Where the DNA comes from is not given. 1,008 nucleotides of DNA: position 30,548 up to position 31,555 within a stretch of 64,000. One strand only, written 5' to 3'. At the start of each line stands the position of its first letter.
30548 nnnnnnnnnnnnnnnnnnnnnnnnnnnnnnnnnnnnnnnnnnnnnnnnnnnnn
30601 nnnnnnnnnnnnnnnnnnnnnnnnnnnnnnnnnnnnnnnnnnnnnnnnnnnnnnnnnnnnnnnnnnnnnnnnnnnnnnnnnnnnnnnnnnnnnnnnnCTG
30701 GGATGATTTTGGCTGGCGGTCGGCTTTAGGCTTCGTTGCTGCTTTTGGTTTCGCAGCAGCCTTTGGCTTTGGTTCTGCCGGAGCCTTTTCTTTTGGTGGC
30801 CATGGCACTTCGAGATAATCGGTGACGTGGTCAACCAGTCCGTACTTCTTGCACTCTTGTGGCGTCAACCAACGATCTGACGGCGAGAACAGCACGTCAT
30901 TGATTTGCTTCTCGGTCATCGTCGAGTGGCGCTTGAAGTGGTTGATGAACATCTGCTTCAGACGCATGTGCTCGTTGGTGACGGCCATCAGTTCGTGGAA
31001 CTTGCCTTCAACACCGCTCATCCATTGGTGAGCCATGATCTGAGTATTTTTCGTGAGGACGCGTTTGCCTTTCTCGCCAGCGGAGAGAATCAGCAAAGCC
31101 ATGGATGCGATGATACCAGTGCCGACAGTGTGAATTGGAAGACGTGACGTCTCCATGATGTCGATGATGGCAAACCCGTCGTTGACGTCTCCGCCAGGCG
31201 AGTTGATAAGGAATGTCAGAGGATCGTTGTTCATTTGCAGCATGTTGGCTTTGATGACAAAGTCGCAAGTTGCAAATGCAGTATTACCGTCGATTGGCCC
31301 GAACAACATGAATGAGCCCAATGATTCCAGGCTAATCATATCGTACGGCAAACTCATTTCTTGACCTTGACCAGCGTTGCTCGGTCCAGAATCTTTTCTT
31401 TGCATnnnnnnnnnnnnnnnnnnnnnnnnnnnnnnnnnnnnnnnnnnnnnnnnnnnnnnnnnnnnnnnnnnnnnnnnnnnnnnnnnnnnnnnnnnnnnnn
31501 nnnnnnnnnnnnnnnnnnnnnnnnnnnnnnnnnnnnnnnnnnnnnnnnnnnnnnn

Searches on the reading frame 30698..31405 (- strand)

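Call 76: search_protein_families(library=pfam, proteins=[window:30698-31405:-], max_evalue=0.001)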
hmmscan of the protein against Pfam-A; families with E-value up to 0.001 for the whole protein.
window:30698-31405:- (236 aa): 1 family
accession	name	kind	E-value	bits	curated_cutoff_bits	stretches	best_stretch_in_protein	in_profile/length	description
PF00574.28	CLP_protease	-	6e-36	124.5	20.2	1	37-196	24-180/182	Clp protease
